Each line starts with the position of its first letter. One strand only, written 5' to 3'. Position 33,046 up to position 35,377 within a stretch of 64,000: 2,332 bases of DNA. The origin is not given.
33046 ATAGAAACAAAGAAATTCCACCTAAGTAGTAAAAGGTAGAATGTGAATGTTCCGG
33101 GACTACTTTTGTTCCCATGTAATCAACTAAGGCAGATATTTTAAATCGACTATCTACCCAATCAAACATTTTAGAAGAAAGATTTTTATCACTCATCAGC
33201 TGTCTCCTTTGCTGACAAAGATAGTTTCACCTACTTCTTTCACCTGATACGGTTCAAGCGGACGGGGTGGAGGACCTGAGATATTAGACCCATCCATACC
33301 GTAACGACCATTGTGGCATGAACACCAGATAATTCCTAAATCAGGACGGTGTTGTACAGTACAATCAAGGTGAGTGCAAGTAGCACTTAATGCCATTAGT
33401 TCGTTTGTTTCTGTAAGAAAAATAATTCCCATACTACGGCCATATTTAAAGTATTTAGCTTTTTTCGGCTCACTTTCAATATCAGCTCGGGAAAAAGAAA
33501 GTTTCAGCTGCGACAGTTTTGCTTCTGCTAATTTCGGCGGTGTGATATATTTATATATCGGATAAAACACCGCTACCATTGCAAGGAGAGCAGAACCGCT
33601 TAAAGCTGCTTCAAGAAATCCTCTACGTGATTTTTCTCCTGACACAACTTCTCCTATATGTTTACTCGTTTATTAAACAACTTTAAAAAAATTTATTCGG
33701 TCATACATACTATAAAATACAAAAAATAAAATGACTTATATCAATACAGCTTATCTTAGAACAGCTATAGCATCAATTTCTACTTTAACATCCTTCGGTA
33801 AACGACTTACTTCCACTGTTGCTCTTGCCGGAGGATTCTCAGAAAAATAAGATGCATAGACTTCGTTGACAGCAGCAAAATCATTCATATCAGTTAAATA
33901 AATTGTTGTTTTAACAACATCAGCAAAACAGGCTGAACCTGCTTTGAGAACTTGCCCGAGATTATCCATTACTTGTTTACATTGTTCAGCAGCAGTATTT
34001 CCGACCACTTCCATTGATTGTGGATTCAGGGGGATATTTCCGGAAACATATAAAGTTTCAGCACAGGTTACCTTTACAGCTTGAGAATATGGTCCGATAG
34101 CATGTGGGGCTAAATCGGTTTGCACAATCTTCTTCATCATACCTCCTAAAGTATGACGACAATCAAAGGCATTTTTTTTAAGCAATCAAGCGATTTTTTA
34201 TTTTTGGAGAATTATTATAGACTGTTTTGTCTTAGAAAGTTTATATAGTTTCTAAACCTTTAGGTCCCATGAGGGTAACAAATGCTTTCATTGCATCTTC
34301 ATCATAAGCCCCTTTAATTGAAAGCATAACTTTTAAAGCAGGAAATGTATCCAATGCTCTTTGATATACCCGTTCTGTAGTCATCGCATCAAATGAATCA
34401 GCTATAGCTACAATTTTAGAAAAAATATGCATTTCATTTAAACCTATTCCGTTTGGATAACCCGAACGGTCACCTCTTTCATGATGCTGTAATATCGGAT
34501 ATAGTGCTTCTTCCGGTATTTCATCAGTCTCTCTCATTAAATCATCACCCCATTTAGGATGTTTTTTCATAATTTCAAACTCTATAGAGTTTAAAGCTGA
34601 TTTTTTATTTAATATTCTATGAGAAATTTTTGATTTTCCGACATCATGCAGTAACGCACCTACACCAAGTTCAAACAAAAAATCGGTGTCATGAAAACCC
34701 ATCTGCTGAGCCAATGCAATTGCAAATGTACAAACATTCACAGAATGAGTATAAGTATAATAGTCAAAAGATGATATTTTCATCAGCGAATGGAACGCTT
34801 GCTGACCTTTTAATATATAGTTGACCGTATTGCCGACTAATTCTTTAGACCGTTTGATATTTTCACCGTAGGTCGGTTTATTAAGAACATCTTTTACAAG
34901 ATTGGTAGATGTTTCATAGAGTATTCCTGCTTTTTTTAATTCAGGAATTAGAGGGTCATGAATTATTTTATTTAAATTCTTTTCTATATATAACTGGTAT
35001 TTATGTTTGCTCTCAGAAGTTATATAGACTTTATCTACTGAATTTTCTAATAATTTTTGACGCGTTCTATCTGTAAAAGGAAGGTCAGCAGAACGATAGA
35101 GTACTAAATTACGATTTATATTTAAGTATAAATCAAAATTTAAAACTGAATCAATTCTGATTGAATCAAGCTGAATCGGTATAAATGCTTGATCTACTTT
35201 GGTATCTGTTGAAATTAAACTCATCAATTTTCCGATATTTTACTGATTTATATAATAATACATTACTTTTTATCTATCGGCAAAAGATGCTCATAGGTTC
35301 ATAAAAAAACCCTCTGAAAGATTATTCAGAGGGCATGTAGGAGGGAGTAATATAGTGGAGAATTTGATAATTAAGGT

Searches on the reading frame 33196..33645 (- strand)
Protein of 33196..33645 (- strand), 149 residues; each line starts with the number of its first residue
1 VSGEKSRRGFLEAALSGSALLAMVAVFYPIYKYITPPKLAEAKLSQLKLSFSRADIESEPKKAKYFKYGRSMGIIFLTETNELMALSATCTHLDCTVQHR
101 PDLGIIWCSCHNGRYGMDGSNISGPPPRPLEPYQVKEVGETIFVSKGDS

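Call 20: search_protein_families(library=pfam, proteins=[window:33196-33645:-], max_evalue=0.001)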
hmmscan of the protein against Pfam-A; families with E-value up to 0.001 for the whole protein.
window:33196-33645:- (149 aa): 1 family
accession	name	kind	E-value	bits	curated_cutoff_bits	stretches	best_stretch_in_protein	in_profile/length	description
PF00355.32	Rieske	-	1.1e-08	35.3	20.3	1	60-133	13-87/88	Rieske [2Fe-2S] domain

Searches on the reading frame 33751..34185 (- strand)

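Call 20: search_protein_families(library=pfam, proteins=[window:33751-34185:-], max_evalue=0.001)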
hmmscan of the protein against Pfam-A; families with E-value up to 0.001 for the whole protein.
window:33751-34185:- (144 aa): 1 family
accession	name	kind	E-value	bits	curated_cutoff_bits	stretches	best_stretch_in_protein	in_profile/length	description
PF01042.26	Ribonuc_L-PSP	-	1.7e-40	138.3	27.3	1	25-142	3-120/121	Endoribonuclease L-PSP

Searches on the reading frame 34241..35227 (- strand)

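Call 20: search_protein_families(library=pfam, proteins=[window:34241-35227:-], max_evalue=0.001)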
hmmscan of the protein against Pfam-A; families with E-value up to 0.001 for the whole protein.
window:34241-35227:- (328 aa): 2 families
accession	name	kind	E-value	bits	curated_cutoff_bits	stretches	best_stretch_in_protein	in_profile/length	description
PF13487.12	HD_5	-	1.6e-21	77.3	27.2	1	164-310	20-168/170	HD domain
PF01966.28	HD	-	6.7e-18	65.5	22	1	158-282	1-116/116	HD domain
